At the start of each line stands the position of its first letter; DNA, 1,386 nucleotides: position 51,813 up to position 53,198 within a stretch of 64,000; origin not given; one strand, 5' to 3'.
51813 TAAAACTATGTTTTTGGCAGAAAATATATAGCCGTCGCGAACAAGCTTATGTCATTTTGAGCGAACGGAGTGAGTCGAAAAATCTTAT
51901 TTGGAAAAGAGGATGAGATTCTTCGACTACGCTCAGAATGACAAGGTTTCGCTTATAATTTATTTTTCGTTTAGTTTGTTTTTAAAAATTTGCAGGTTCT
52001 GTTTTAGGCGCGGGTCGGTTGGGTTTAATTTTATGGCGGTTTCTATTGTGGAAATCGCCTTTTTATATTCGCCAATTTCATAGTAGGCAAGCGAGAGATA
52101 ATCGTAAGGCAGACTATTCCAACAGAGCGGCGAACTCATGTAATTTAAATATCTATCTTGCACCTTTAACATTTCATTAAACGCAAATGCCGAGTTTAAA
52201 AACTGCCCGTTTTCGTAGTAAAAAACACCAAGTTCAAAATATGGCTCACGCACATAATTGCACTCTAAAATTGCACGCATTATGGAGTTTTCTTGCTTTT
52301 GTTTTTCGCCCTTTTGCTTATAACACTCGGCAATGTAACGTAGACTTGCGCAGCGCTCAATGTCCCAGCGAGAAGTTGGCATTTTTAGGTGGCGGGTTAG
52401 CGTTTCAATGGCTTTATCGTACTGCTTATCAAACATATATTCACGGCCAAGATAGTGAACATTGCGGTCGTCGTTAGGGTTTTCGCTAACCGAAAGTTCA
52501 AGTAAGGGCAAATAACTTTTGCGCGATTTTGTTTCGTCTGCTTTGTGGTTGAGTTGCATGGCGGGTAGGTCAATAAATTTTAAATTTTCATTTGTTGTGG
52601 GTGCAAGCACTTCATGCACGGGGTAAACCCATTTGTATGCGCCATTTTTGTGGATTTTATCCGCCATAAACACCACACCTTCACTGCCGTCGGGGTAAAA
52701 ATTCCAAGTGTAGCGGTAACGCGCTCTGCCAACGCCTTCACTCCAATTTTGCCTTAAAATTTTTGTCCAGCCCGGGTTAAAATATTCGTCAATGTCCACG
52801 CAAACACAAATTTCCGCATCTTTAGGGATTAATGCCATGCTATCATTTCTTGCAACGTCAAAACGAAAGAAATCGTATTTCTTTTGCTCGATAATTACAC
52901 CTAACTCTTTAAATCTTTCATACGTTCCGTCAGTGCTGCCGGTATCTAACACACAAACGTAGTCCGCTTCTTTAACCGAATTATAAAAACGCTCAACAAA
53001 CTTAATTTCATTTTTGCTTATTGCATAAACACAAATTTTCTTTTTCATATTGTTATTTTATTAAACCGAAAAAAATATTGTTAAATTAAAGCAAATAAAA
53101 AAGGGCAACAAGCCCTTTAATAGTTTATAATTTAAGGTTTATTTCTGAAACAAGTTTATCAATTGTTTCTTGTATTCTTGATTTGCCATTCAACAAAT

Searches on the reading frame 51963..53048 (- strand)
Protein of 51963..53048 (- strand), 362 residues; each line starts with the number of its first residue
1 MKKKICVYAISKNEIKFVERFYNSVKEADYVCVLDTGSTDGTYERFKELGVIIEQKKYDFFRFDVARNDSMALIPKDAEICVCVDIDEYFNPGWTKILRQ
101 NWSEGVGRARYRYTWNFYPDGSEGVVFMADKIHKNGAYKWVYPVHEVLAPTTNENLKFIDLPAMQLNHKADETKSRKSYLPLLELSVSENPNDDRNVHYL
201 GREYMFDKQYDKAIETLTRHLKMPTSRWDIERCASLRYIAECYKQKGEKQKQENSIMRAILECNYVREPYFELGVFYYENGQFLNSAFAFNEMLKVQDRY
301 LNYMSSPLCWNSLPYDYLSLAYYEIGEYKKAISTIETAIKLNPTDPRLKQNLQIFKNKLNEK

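Call 100: search_protein_families(library=pfam, proteins=[window:51963-53048:-], max_evalue=0.00001)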
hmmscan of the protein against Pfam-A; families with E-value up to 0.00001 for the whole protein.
window:51963-53048:- (362 aa): 9 families
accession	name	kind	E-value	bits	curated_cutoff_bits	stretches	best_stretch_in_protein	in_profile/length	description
PF07719.23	TPR_2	-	4.3e-12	45.6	27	0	315-345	4-34/34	Tetratricopeptide repeat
PF13181.12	TPR_8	-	4.1e-09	36.3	25.7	0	318-344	7-33/34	Tetratricopeptide repeat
PF00515.34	TPR_1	-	3.7e-08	33.3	27.8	0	320-345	9-34/34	Tetratricopeptide repeat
PF23558.1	TPR_P4H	-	8e-07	29.6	27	1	271-360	5-90/91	Prolyl 4-hydroxylase peptide-substrate-binding domain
PF00535.33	Glycos_transf_2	-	1.2e-06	29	23.3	1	10-104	5-105/168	Glycosyl transferase family 2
PF13414.12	TPR_11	-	2e-06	27.9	26.8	0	321-347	3-29/42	TPR repeat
PF13428.12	TPR_14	-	2.1e-06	28.3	23.5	0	315-351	4-40/44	Tetratricopeptide repeat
PF12895.13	ANAPC3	-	4.8e-06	27.2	27.2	0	181-221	10-51/82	Anaphase-promoting complex, cyclosome, subunit 3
PF23557.1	TPR_leprecan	-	5.4e-06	26.4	27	0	314-357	265-308/310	Leprecan family TPR-like repeat region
